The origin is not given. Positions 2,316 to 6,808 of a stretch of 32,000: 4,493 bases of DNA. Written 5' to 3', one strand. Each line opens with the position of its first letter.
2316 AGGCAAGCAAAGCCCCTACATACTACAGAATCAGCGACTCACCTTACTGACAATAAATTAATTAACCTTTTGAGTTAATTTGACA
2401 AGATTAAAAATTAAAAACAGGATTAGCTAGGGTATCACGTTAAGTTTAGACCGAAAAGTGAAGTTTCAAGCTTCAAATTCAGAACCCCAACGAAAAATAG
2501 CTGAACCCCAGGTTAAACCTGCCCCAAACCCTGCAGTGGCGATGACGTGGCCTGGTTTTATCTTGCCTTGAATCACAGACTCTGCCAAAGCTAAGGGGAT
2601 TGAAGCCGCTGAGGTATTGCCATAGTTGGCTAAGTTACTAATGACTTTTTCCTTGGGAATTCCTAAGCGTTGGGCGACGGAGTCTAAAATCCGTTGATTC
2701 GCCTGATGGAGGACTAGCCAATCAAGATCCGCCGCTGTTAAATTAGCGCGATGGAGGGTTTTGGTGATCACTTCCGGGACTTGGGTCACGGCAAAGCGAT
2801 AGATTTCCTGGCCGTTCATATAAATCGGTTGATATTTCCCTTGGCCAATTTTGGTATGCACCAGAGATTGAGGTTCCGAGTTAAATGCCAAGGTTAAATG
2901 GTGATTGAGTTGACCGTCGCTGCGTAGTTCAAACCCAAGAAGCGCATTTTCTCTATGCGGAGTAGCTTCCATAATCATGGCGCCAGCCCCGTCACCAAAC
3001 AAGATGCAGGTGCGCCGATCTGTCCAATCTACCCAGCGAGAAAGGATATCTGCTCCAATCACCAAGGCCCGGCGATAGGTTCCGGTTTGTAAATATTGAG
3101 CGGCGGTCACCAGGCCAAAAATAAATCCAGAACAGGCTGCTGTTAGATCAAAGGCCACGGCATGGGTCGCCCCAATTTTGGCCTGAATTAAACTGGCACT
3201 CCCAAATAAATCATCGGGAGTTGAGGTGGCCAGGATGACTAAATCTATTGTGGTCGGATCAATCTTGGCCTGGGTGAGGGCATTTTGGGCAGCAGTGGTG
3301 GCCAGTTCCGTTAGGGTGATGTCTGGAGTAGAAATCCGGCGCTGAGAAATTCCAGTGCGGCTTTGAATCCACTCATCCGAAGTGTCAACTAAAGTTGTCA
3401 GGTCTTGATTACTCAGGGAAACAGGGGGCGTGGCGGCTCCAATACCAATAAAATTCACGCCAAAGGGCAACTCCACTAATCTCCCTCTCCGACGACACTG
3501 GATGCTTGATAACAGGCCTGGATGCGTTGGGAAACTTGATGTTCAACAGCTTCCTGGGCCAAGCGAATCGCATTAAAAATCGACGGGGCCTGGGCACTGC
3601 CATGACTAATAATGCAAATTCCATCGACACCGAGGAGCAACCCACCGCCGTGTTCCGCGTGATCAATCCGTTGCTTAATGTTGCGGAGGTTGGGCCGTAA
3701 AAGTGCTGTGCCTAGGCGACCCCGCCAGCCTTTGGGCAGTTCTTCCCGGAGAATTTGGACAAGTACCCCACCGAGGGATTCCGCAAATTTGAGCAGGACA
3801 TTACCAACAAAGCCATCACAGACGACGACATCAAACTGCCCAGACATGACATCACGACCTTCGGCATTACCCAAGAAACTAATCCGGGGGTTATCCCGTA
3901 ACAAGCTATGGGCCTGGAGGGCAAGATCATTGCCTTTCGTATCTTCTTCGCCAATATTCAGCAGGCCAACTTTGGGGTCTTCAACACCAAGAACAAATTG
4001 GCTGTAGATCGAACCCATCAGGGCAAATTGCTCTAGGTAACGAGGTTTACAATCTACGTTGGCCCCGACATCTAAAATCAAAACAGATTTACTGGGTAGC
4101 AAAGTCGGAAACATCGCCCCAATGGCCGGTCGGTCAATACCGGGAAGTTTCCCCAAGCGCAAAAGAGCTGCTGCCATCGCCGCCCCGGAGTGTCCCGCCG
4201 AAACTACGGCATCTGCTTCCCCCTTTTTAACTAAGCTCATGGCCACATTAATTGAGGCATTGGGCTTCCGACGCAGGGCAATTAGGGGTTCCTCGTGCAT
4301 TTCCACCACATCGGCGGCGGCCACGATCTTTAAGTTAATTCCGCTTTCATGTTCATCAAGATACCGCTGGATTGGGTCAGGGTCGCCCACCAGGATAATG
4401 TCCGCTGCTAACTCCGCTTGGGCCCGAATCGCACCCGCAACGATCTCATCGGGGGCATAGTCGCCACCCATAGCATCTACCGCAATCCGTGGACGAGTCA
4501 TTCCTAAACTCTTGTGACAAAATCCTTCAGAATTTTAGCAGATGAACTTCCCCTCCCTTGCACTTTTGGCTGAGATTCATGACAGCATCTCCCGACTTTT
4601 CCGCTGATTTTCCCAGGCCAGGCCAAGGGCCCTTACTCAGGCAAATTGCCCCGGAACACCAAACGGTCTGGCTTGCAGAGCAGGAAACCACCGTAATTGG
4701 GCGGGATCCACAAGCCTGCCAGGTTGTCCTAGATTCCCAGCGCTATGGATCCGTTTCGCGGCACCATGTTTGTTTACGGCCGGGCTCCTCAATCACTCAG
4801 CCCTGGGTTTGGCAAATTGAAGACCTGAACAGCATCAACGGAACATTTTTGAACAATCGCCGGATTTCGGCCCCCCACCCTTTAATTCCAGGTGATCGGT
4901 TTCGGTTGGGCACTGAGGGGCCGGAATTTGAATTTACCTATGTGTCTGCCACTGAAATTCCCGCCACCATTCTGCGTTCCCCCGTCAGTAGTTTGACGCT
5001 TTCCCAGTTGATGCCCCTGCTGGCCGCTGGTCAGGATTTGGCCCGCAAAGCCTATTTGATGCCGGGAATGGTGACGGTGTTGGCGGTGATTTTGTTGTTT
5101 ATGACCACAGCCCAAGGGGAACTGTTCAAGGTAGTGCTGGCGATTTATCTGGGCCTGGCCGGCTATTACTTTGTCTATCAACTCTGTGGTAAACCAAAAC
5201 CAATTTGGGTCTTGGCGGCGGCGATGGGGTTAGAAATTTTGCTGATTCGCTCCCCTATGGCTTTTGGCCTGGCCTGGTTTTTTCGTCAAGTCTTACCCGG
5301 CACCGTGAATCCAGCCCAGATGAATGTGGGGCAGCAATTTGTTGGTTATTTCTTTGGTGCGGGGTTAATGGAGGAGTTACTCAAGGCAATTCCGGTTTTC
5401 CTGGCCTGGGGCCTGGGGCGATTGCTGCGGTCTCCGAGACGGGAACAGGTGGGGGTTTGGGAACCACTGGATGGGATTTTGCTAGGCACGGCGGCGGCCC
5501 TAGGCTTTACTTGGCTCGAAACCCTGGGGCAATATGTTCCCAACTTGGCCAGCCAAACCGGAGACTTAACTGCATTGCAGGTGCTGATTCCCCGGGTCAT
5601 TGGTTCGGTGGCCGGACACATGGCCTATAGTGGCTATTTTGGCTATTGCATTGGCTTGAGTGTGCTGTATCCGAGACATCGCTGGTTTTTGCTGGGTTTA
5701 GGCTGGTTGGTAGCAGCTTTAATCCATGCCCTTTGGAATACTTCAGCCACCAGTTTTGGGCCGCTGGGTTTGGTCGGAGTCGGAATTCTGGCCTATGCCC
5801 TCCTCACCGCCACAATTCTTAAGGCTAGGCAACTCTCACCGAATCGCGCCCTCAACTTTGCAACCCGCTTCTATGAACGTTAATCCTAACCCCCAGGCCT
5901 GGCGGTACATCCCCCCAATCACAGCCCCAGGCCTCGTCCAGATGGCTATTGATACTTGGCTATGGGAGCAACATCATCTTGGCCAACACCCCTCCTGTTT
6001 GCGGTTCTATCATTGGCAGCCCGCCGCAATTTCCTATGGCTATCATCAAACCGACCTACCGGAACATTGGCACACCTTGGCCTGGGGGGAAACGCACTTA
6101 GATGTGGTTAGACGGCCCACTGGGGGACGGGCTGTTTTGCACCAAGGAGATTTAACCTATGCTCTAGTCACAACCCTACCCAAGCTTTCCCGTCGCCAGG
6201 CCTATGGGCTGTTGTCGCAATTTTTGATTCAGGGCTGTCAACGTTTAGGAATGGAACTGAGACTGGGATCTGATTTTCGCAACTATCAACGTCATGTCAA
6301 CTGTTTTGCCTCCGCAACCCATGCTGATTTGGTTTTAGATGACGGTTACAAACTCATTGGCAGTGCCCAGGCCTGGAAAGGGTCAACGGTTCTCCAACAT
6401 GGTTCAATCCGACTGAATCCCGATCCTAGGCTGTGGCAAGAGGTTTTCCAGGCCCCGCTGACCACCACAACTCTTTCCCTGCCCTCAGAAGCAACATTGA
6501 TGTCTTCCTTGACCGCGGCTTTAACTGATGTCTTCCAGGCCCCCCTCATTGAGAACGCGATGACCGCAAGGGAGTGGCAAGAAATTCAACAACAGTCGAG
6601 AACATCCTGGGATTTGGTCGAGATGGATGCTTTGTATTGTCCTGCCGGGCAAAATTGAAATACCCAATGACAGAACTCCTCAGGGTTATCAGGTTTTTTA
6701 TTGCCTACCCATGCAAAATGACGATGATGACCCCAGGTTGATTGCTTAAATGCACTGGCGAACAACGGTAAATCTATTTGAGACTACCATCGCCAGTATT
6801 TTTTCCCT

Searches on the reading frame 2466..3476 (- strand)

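Call 64: search_protein_families(library=pfam, proteins=[window:2466-3476:-], max_evalue=0.001)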
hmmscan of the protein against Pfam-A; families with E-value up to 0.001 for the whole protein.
window:2466-3476:- (336 aa): 3 families
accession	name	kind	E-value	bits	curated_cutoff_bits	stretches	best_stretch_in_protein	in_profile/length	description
PF08541.16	ACP_syn_III_C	-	2e-38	130.8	26.6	1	241-330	1-90/90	3-Oxoacyl-[acyl-carrier-protein (ACP)] synthase III C terminal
PF08545.16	ACP_syn_III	-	1.6e-32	111.7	24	1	109-188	1-80/80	3-Oxoacyl-[acyl-carrier-protein (ACP)] synthase III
PF00108.29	Thiolase_N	-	4e-07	30.1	26.4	1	39-147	7-117/260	Thiolase, N-terminal domain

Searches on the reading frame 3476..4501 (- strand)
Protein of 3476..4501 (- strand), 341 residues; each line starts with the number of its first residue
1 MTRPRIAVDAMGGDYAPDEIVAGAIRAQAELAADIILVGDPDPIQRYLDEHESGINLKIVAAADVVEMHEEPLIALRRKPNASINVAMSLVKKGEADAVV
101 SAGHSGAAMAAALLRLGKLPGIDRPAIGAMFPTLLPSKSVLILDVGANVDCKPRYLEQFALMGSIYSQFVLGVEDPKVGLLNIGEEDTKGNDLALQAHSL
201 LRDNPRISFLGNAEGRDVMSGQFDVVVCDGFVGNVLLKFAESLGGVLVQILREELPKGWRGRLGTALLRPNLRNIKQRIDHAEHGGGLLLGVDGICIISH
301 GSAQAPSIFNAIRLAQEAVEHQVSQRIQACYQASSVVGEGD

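Call 64: search_protein_families(library=pfam, proteins=[window:3476-4501:-], max_evalue=0.001)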
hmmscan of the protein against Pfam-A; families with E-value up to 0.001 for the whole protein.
window:3476-4501:- (341 aa): 1 family
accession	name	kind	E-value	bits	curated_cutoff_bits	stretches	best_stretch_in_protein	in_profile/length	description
PF02504.20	FA_synthesis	-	1.5e-125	419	29.1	1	5-326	2-324/324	Fatty acid synthesis protein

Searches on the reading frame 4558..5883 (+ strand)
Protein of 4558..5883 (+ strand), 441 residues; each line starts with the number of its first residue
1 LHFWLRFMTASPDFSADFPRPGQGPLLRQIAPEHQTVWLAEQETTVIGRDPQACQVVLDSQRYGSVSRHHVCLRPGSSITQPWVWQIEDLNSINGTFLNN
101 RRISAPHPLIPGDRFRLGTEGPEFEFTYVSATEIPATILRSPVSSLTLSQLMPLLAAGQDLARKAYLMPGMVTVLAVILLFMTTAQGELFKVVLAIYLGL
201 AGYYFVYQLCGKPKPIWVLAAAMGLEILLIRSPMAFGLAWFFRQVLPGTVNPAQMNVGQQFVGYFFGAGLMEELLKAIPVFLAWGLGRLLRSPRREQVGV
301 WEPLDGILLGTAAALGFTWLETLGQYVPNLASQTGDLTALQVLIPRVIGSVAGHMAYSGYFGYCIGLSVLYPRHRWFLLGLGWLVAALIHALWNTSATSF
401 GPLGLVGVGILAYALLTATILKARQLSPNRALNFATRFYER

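Call 64: search_protein_families(library=pfam, proteins=[window:4558-5883:+], max_evalue=0.001)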
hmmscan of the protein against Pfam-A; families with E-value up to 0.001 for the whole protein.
window:4558-5883:+ (441 aa): 3 families
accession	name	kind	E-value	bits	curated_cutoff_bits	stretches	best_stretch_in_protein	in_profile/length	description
PF13367.11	PrsW-protease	-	7.4e-37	127.2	23.5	1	214-417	1-193/196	PrsW family intramembrane metalloprotease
PF00498.31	FHA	-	3.6e-16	59.8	20.7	1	45-118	1-67/67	FHA domain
PF16697.10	Yop-YscD_cpl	-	4e-07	30.6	33.2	1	41-119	15-85/94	Inner membrane component of T3SS, cytoplasmic domain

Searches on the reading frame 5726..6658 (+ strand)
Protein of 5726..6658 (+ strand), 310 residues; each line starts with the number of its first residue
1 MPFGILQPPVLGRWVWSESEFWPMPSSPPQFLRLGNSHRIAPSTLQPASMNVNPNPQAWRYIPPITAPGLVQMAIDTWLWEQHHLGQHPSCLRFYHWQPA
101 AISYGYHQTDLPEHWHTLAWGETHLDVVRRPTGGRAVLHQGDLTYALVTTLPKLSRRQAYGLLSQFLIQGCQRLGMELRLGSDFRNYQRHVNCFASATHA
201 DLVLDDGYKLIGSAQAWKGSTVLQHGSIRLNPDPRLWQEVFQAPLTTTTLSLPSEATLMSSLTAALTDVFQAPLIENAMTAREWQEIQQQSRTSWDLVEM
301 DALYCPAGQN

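Call 64: search_protein_families(library=pfam, proteins=[window:5726-6658:+], max_evalue=0.001)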
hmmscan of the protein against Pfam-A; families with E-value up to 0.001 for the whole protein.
window:5726-6658:+ (310 aa): 2 families
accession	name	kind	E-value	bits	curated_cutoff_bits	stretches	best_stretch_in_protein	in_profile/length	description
PF21948.1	LplA-B_cat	-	3.2e-23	83.2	27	1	70-260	3-179/200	Lipoyl protein ligase A/B catalytic domain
PF03099.24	BPL_LplA_LipB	-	1.7e-15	57.6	21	1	111-233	12-133/133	Biotin/lipoate A/B protein ligase family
